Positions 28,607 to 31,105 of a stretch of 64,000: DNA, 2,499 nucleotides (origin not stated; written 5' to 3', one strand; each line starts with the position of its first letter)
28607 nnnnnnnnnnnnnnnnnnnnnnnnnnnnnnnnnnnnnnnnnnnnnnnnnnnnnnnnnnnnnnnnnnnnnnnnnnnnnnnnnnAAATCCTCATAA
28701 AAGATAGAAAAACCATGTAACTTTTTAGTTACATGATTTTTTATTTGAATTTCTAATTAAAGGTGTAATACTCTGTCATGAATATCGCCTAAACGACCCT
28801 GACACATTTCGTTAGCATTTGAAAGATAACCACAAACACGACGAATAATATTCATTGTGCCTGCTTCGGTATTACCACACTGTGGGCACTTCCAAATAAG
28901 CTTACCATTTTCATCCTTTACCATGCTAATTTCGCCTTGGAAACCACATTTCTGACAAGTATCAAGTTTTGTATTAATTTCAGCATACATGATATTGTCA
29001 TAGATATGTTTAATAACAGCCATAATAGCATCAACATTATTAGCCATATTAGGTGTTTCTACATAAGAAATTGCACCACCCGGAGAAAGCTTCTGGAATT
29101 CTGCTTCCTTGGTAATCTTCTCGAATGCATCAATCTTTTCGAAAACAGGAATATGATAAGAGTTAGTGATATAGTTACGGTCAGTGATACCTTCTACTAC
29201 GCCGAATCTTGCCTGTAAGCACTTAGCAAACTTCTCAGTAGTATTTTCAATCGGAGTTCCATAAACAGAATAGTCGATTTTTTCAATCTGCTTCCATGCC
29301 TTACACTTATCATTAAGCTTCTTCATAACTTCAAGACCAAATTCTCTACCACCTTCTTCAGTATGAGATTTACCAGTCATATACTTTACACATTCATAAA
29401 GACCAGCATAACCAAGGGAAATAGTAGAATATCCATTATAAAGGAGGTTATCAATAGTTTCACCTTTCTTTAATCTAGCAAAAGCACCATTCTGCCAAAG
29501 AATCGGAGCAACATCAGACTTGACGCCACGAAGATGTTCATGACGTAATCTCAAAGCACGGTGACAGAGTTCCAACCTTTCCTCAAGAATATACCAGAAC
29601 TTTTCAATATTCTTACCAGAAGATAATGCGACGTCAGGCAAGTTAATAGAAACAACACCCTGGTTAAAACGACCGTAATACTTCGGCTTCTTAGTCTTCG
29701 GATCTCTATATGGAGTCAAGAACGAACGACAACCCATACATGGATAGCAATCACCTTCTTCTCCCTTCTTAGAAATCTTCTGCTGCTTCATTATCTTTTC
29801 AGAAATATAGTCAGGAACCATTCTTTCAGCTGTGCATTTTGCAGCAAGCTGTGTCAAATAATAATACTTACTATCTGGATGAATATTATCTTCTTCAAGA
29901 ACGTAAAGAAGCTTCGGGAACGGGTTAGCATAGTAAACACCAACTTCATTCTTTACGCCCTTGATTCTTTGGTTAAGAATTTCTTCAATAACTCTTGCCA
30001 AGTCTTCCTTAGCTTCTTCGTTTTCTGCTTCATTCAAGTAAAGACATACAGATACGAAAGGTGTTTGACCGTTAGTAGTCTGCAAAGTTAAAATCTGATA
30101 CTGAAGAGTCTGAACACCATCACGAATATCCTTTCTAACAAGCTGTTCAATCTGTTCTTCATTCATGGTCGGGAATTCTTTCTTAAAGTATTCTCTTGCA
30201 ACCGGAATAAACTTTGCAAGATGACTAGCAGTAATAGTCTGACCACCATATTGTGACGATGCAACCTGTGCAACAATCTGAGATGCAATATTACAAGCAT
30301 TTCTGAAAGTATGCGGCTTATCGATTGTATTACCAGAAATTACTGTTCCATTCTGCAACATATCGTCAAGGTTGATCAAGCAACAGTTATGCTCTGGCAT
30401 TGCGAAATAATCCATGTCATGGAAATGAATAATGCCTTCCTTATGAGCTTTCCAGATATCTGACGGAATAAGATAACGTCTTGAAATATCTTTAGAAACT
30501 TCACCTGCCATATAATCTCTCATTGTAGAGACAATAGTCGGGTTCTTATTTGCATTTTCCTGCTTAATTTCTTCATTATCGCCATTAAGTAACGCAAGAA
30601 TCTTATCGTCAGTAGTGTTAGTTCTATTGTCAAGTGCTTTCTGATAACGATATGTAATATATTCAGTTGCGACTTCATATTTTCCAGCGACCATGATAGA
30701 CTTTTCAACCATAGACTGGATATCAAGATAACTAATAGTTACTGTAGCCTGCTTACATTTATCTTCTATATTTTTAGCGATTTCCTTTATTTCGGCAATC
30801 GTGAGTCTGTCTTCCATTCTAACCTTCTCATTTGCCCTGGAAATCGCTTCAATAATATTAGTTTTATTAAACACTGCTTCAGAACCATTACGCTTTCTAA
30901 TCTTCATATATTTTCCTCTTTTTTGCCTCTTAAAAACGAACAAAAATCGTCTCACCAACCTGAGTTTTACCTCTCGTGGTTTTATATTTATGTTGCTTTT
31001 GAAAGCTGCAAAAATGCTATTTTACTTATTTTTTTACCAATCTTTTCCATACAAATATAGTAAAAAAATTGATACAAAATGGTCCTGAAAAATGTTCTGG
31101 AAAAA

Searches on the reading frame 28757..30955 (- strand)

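Call 29: search_protein_families(library=phrogs, proteins=[window:28757-30955:-], max_evalue=0.001)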
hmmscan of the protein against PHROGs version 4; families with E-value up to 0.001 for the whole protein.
window:28757-30955:- (732 aa): 4 families
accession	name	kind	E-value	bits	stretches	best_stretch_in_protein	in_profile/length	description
phrog_487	-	moron, auxiliary metabolic gene and host takeover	4.4e-201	670.8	1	16-731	3-712/718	NrdD-like anaerobic ribonucleotide reductase large subunit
phrog_4218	-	DNA, RNA and nucleotide metabolism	3.6e-104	349.4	1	407-731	11-332/333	anaerobic ribonucleoside reductase large subunit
phrog_26446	-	DNA, RNA and nucleotide metabolism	2.5e-31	109.6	2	541-678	208-350/761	anaerobic ribonucleoside reductase large subunit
phrog_29160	-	DNA, RNA and nucleotide metabolism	1e-24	88.5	1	573-714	6-133/158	anaerobic ribonucleoside reductase large subunit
